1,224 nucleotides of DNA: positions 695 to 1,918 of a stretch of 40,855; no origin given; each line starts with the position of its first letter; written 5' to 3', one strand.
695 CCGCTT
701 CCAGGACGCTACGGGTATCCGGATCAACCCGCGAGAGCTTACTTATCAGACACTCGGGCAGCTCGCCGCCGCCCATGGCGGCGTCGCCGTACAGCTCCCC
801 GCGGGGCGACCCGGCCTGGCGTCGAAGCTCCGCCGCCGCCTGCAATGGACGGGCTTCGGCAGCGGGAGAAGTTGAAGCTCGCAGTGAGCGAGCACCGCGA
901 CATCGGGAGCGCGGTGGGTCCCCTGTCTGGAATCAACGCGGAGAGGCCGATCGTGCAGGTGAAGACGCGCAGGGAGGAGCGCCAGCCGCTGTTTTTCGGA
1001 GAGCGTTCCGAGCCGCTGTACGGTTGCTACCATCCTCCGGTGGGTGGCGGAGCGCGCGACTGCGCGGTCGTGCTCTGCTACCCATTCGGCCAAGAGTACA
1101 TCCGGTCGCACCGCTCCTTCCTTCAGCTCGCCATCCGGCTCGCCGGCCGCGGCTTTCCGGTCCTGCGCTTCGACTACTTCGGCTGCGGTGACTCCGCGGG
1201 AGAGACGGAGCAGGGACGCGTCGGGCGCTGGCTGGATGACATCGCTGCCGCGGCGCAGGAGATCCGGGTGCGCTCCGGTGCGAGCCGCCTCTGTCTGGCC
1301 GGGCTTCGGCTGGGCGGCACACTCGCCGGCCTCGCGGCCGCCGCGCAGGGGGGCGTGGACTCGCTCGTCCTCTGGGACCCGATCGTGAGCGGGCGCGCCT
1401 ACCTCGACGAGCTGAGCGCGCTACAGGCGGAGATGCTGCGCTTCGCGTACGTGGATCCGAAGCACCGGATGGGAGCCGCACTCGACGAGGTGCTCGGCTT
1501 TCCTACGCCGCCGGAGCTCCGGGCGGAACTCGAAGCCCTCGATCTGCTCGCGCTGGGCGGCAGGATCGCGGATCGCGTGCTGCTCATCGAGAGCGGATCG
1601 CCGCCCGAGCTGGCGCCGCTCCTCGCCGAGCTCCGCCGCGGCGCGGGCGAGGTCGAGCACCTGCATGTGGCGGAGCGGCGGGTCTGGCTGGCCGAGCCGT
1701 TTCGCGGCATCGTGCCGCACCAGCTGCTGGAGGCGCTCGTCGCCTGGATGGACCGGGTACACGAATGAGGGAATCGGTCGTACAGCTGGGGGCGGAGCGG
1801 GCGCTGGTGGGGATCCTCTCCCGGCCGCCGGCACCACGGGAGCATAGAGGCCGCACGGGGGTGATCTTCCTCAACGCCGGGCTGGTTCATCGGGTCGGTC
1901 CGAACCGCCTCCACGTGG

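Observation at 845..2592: Tandem paralogous alpha/beta hydrolases: one with Cys nucleophile (GNCSG), one with the nucleophile position occupied by Arg (GLRLG)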

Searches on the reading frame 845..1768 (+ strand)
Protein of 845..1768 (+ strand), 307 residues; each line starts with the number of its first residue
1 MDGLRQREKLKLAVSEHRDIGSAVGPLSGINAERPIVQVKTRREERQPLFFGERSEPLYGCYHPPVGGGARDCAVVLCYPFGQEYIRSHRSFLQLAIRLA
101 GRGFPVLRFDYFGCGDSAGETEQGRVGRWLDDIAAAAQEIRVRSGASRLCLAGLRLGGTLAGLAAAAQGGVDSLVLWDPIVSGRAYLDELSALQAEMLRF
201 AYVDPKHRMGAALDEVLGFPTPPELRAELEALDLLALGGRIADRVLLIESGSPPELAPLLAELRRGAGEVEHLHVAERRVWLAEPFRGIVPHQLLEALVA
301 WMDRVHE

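Call 3: search_protein_families(library=ncbifam, proteins=[window:845-1768:+], max_evalue=0.01)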
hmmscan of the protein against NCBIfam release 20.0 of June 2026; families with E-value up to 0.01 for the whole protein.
window:845-1768:+ (307 aa): 7 families
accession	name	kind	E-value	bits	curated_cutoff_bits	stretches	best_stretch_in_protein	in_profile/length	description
TIGR03101.1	hydr2_PEP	hypoth_equivalog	5.9e-30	104.7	202.75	1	48-199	2-154/266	hydrolase 2, exosortase A system-associated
TIGR03100.1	hydr1_PEP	hypoth_equivalog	1.9e-14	53.6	168.45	1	46-185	2-138/274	hydrolase 1, exosortase A system-associated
NF058544.1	IVPilMotSglTMyx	equivalog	2.8e-05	24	300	1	95-213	55-168/210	type IV pili motility protein SglT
NF047920.1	lactonase_UilS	equivalog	3.3e-05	23.7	400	1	74-175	26-126/285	UilS family quorum-quenching N-acyl-homoserine lactonase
TIGR01250.1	pro_imino_pep_2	subfamily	0.00018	21.2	167.65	1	88-211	38-160/288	proline iminopeptidase-family hydrolase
NF051488.1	bifunc_PcaDC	exception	0.0011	18.2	390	1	102-177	37-109/375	bifunctional 3-oxoadipate enol-lactonase/4-carboxymuconolactone decarboxylase PcaDC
NF041759.1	mac_hydro_EstT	equivalog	0.0033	16.6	450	1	97-176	44-123/278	macrolide hydrolase EstT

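Call 4: search_protein_families(library=pfam, proteins=[window:845-1768:+], max_evalue=0.01)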
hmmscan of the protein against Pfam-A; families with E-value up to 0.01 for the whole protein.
window:845-1768:+ (307 aa): 2 families
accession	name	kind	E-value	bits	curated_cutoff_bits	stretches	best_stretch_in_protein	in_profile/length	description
PF12146.15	Hydrolase_4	-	1.7e-09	37.8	27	1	90-200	18-129/239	Serine aminopeptidase, S33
PF00561.26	Abhydrolase_1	-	9.1e-05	22.7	25.8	1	75-210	3-137/245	alpha/beta hydrolase fold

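Call 8: find_homologous_proteins(query=window:845-1768:+, max_evalue=0.001)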
Query window:845-1768:+ (307 aa): 697 proteins with E <= 0.001 among 8000 candidates; the best 120 are listed.
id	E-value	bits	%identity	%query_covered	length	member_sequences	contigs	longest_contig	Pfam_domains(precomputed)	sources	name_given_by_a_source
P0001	1.4e-188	644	97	97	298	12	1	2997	PF12146.16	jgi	jgi:pimeloyl-ACP methyl ester carboxylesterase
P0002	1.2e-134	467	70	100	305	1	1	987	PF00561.27,PF12146.16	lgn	-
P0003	2.6e-104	367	62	88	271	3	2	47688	PF00561.27,PF12146.16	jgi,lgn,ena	-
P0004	3.4e-104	367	61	88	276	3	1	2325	PF12146.16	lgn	-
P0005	6.8e-91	323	56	88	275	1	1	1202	PF12697.14,PF00561.27,PF12146.16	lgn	-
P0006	2.0e-90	321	56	88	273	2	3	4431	PF12697.14,PF00561.27,PF12146.16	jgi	jgi:uncharacterized protein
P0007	3.2e-89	317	56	88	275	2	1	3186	PF12697.14,PF00561.27,PF12146.16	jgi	jgi:uncharacterized protein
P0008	4.3e-88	314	82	57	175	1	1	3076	PF12697.14,PF00561.27,PF12146.16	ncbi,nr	ncbi:MAG TPA: alpha/beta fold hydrolase, partial [Longimicrobiaceae bacterium]|nr:alpha/beta fold hy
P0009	3.4e-85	304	51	86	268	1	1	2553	PF12146.16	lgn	-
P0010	8.1e-85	303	54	85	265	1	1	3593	PF12697.14,PF12146.16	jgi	-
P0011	1.8e-84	302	52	85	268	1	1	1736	PF12697.14,PF12146.16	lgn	-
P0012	1.4e-83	299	51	87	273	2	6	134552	PF12697.14,PF12146.16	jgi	jgi:uncharacterized protein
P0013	3.2e-83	298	55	87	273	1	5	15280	PF12146.16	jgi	jgi:uncharacterized protein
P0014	1.1e-82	296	54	88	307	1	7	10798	PF12146.16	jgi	jgi:uncharacterized protein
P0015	1.4e-82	296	58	84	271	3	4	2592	PF00561.27,PF12146.16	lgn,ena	-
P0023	7.7e-75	270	48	86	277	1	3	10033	PF12697.14,PF00561.27,PF12146.16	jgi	jgi:exosortase A-associated hydrolase 2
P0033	5.6e-71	258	42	88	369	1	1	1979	PF00550.32,PF12146.16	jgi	jgi:esterase/lipase/acyl carrier protein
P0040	6.0e-70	254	44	93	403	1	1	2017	PF00550.32,PF12697.14,PF00561.27,PF12146.16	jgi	jgi:pimeloyl-ACP methyl ester carboxylesterase/acyl carrier protein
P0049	2.4e-68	249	43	86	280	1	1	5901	PF12146.16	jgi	jgi:exosortase A-associated hydrolase 2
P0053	4.1e-68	248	47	84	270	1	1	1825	PF12697.14,PF12146.16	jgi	jgi:exosortase A-associated hydrolase 2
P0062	3.4e-67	245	44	85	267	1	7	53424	PF12146.16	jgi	jgi:exosortase A-associated hydrolase 2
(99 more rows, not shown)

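Call 17: find_encoding_contigs(protein=P0012, flank=10000, max_places=2)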
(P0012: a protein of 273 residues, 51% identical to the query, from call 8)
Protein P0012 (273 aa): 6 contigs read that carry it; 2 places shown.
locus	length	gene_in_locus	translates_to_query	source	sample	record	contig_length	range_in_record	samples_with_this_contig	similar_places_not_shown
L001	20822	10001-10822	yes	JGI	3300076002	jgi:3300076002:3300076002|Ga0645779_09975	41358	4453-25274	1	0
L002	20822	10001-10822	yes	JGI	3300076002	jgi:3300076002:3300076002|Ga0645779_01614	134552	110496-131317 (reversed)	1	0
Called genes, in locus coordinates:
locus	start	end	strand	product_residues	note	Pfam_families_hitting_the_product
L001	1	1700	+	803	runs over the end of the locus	PF00550:PP-binding, PF00668:Condensation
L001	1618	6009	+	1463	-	PF00501:AMP-binding, PF13193:AMP-binding_C, PF00550:PP-binding, PF00668:Condensation, PF00501:AMP-binding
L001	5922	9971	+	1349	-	PF13193:AMP-binding_C, PF00550:PP-binding, PF00668:Condensation, PF00501:AMP-binding, PF13193:AMP-binding_C, PF00550:PP-binding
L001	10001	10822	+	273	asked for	PF12697:Abhydrolase_6, PF12146:Hydrolase_4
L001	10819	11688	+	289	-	PF12146:Hydrolase_4 (faint)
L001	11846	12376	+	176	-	-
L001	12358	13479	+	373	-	PF05090:HTTM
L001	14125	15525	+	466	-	PF13439:Glyco_transf_4, PF13579:Glyco_trans_4_4, PF13524:Glyco_trans_1_2 (faint), PF00534:Glycos_transf_1, PF13692:Glyco_trans_1_4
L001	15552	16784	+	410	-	PF13439:Glyco_transf_4, PF13579:Glyco_trans_4_4 (weak), PF20706:GT4-conflict, PF00534:Glycos_transf_1, PF13692:Glyco_trans_1_4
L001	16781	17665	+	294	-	PF01522:Polysacc_deac_1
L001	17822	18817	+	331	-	PF00389:2-Hacid_dh, PF02826:2-Hacid_dh_C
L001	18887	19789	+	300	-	PF00582:Usp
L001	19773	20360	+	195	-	PF00571:CBS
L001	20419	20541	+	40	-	-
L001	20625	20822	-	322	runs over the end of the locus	PF00582:Usp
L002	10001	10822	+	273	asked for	PF12697:Abhydrolase_6, PF12146:Hydrolase_4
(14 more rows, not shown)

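Call 23: search_solved_structures(query=A2, max_evalue=0.01, show_alignments=3)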
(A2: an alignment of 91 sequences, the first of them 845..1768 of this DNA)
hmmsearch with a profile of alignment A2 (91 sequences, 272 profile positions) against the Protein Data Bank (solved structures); distinct sequences matched with E-value up to 0.01: 58.
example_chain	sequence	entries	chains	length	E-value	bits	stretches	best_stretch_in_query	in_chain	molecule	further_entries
9pjb_A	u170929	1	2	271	6.5e-24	87.7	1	10-145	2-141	MHETase MHT043-5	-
9pic_A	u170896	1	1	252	3.5e-23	85.3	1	17-148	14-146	Alpha/beta fold hydrolase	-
9pir_A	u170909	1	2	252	5.2e-23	84.7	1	17-148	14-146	Alpha/beta fold hydrolase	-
9pid_A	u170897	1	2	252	6.3e-23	84.5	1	17-146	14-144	Alpha/beta fold hydrolase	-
9h0z_A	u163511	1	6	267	1.3e-21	80.1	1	18-220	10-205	Serine aminopeptidase S33 domain-containing protein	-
7q4h_A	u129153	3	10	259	2.3e-21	79.3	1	18-220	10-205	Hydrolase_4 domain-containing protein | Serine aminopeptidase S33 domain-containing protein | Prolyl oligopeptidase family protein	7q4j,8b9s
8b4u_A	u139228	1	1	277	9.3e-20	74.1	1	10-156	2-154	Alpha/beta hydrolase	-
9w30_A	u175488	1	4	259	4.8e-17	65.2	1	19-218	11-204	Alpha/beta superfamily hydrolase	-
7wwh_A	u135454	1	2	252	5.2e-16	61.8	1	21-216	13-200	Alpha/beta hydrolase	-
7z2u_A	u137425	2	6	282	7.3e-14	54.7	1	23-213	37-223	Ferulic acid esterase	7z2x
7z2v_A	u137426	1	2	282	7.8e-14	54.6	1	23-213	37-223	Ferulic acid esterase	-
7xrh_A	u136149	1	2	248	1e-09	41.1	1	56-144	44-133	Cinnamoyl esterase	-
5cml_A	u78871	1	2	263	1.2e-09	40.9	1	54-131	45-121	OsmC family protein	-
7xri_A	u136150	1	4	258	1.2e-09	40.9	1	56-144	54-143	Cinnamoyl esterase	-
9wo1_A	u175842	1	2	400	1.3e-09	40.8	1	56-132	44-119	Osmotically inducible protein C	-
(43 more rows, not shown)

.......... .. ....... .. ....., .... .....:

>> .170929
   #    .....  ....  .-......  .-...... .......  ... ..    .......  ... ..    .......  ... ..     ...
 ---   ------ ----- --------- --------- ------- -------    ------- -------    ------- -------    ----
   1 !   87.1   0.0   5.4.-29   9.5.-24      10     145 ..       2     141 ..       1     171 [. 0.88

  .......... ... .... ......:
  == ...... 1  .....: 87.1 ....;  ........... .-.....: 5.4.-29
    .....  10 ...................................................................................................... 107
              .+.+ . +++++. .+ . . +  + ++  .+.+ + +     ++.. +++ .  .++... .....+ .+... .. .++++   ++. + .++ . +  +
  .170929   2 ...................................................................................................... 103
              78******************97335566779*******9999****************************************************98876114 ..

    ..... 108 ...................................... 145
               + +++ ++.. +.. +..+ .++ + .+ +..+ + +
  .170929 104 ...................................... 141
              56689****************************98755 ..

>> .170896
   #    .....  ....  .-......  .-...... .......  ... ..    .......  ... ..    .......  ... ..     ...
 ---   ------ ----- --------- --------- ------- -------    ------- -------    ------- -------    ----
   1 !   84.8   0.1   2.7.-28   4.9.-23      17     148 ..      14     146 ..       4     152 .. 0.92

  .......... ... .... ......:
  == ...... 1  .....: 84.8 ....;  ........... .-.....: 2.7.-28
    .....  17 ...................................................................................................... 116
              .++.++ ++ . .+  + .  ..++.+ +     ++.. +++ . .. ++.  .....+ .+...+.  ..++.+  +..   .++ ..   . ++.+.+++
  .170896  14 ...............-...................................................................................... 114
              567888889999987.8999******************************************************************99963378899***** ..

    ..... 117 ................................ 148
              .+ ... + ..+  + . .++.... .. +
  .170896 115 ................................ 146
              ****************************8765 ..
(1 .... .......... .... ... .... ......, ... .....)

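Call 27: find_encoding_contigs(protein=P0062, flank=10000, max_places=1)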
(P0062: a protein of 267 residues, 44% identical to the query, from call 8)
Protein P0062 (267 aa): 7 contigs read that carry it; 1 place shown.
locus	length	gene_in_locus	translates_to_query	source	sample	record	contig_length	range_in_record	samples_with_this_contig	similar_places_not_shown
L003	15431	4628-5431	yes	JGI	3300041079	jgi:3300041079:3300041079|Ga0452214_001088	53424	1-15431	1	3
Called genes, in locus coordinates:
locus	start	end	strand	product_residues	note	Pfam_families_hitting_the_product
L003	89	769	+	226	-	PF00501:AMP-binding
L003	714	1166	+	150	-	PF13193:AMP-binding_C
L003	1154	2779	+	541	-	PF00550:PP-binding, PF00668:Condensation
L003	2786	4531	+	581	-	PF00668:Condensation, PF00550:PP-binding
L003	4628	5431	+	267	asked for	PF12146:Hydrolase_4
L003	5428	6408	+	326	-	PF00561:Abhydrolase_1, PF12146:Hydrolase_4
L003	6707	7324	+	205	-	PF00975:Thioesterase, PF12697:Abhydrolase_6 (weak)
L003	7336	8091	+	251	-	PF22624:AASDHPPT_N, PF01648:ACPS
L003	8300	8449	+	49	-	PF02397:Bac_transf (weak)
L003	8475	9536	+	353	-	PF00005:ABC_tran, PF13304:AAA_21 (faint)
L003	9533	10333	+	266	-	PF01061:ABC2_membrane, PF12698:ABC2_membrane_3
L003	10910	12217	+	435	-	PF13579:Glyco_trans_4_4 (faint), PF00534:Glycos_transf_1, PF13692:Glyco_trans_1_4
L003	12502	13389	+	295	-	PF01522:Polysacc_deac_1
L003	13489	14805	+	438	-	PF13439:Glyco_transf_4, PF13579:Glyco_trans_4_4, PF20706:GT4-conflict, PF00534:Glycos_transf_1, PF13692:Glyco_trans_1_4, PF13524:Glyco_trans_1_2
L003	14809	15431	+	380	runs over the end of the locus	PF00534:Glycos_transf_1, PF13692:Glyco_trans_1_4, PF13524:Glyco_trans_1_2 (faint)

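Call 31: predict_structure(alignment_id=A2)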
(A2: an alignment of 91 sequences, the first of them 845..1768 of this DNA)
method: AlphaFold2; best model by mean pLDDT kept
length: 307 residues; sequences in the alignment: 91
mean_pLDDT: 88.1   pTM: 0.83
mean pLDDT of the five models: 88.1, 87.9, 87.7, 87.5, 87.2
residues with pLDDT >= 90: 219; 70-90: 38; 50-70: 34; < 50: 16
segments of 3 or more residues with pLDDT < 50: 17-19, 21-29
pLDDT, mean of each block of 10 residues (from residue 1): 66 60 45 55 83 97 92 98 92 97 98 96 96 99 98 98 97 98 96 87 65 79 95 96 97 95 98 91 76 95 97
secondary structure, 60 per line:
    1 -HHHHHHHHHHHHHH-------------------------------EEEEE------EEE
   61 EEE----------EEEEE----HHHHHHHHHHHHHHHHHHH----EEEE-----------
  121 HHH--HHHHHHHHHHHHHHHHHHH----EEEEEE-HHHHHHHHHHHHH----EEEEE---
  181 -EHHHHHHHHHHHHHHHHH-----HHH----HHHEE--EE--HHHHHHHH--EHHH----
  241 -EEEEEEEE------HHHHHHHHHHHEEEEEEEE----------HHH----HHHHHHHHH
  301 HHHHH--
elements in order: H2-15 E47-51 E58-63 E74-78 H83-101 E106-109 H126-144 E149-154 H156-168 E173-177 H183-199 H223-230 E242-249 H256-266 E267-274 H292-305

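Call 35: fold_search(model_id=the predicted structure, library=pdb)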
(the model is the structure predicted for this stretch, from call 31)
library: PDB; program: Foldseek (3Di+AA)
matches with E <= 10: 1905; with E <= 0.001: 1464
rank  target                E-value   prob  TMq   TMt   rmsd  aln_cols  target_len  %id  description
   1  7q4h_A                2.6e-14  1.00  0.63  0.74   5.8       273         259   18  A thermostable lipase from Thermoanaerobacter thermohydrosulfuricus in complex with PMSF (released 2023-05-10)
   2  7qjm_A                3.8e-14  1.00  0.62  0.63   8.5       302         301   21  Crystal structure of an alpha/beta-hydrolase enzyme from Chloroflexus sp. MS-G (202) (released 2022-12-28)
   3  7q4j_A                1.3e-13  1.00  0.64  0.75   5.6       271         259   18  A thermostable lipase from Thermoanaerobacter thermohydrosulfuricus in complex a monoacylglycerol intermediate (released 2023-05-10)
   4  7qjm_B                1.3e-13  1.00  0.63  0.65   8.3       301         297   21  Crystal structure of an alpha/beta-hydrolase enzyme from Chloroflexus sp. MS-G (202) (released 2022-12-28)
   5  8b4u                  2.4e-13  1.00  0.65  0.73   4.9       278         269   22  The crystal structure of PET46, a PETase enzyme from Candidatus bathyarchaeota (released 2023-08-23)
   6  9h0z_C                2.5e-13  1.00  0.61  0.74   5.5       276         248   19  Crystal structure of TTL[Nle], thermophilic lipase TTL from Thermoanaerobacter thermohydrosulfuricus containing non-ca (released 2025-10-29)
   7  9h0z_D                3.2e-13  1.00  0.61  0.74   5.8       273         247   20  Crystal structure of TTL[Nle], thermophilic lipase TTL from Thermoanaerobacter thermohydrosulfuricus containing non-ca (released 2025-10-29)
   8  9h0z_A                4.7e-13  1.00  0.65  0.77   4.7       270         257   18  Crystal structure of TTL[Nle], thermophilic lipase TTL from Thermoanaerobacter thermohydrosulfuricus containing non-ca (released 2025-10-29)
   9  9h0z_E                5.7e-13  1.00  0.61  0.74   5.6       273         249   18  Crystal structure of TTL[Nle], thermophilic lipase TTL from Thermoanaerobacter thermohydrosulfuricus containing non-ca (released 2025-10-29)
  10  9h0z_F                7.2e-13  1.00  0.62  0.74   5.8       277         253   20  Crystal structure of TTL[Nle], thermophilic lipase TTL from Thermoanaerobacter thermohydrosulfuricus containing non-ca (released 2025-10-29)
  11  7z2x_A                7.7e-13  1.00  0.63  0.72   5.2       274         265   19  Wild-type ferulic acid esterase from Lactobacillus buchneri (released 2022-11-30)
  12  7z2x_B                7.7e-13  1.00  0.62  0.72   5.4       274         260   20  Wild-type ferulic acid esterase from Lactobacillus buchneri (released 2022-11-30)
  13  3llc                  1.3e-12  1.00  0.52  0.60   6.8       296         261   18  Crystal structure of Putative hydrolase (YP_002548124.1) from Agrobacterium vitis S4 at 1.80 A resolution (released 2010-03-23)
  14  7z2u_A                1.9e-12  1.00  0.60  0.69   6.3       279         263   18  Wild-type ferulic acid esterase from Lactobacillus buchneri in complex with ferulate (released 2022-11-30)
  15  7z2v_B                2.1e-12  1.00  0.63  0.72   5.3       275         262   20  Ferulic acid esterase variant S114A from Lactobacillus buchneri (released 2022-11-30)
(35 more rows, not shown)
